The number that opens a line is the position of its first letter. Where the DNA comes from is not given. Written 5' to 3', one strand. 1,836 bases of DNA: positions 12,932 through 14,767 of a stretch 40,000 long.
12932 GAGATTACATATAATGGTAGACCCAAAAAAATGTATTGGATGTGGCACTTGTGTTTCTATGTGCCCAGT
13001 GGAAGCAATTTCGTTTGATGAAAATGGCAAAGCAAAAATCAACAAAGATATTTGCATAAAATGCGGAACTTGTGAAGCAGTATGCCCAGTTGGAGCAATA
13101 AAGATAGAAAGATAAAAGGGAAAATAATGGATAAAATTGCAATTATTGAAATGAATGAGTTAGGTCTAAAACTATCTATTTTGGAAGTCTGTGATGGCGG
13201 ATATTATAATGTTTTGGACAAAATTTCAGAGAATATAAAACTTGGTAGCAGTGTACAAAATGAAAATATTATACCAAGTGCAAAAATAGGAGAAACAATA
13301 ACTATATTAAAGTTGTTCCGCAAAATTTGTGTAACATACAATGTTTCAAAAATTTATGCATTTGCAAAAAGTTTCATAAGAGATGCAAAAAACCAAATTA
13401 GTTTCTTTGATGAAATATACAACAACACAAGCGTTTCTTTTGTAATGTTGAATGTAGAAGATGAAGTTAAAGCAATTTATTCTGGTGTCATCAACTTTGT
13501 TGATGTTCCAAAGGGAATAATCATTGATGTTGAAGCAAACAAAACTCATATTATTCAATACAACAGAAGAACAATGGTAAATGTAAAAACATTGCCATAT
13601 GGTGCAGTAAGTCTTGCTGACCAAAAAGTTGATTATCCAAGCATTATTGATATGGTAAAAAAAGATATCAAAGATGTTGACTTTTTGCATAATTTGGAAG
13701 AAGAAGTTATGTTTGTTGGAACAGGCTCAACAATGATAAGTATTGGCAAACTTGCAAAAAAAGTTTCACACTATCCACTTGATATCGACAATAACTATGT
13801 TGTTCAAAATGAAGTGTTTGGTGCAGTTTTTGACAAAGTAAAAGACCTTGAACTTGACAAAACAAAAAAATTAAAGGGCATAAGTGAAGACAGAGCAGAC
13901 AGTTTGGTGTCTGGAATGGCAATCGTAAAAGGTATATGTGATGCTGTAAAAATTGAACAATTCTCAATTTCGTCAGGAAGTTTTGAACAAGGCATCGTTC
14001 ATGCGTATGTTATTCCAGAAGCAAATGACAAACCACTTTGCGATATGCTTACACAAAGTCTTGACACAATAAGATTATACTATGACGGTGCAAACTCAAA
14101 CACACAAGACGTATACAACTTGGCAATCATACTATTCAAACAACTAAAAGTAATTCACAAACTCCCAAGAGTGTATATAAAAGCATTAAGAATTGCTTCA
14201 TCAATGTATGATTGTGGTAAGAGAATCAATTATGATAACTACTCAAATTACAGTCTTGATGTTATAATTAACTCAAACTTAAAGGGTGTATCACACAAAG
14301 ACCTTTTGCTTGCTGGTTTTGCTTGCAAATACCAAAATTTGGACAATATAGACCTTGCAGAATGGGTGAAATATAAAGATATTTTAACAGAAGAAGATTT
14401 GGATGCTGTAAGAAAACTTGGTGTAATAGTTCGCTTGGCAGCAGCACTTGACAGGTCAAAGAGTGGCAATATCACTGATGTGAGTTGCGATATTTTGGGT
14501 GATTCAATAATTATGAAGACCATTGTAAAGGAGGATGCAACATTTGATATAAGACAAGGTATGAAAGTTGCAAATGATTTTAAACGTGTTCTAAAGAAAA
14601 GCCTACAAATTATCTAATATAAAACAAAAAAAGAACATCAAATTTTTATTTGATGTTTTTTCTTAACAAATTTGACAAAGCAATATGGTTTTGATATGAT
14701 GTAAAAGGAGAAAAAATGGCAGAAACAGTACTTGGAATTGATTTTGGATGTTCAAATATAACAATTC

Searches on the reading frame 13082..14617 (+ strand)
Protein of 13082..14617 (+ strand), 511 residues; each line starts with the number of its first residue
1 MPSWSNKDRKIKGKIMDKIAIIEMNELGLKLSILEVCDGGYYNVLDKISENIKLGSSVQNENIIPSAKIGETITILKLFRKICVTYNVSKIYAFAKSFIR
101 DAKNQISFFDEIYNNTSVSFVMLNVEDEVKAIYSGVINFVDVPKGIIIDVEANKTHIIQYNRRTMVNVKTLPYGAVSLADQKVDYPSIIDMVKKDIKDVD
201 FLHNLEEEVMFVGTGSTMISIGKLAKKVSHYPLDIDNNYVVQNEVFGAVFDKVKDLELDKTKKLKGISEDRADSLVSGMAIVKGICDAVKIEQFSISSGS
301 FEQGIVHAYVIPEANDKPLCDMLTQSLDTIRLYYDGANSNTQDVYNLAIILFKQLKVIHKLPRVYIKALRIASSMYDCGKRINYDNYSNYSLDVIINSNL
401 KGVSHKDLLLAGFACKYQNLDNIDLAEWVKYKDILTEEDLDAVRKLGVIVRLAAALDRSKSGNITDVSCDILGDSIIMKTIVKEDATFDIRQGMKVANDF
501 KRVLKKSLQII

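Call 94: search_protein_families(library=pfam, proteins=[window:13082-14617:+], max_evalue=0.00001)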
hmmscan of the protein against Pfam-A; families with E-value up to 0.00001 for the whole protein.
window:13082-14617:+ (511 aa): 2 families
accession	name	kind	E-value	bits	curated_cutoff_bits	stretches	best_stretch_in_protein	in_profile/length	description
PF02541.22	Ppx-GppA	-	5.4e-31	108.5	27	1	39-306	8-278/285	Ppx/GppA phosphatase family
PF21447.3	Ppx-GppA_III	-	8.7e-09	35.9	27.3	1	339-475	18-151/177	Ppx/GppA phosphatase, domain III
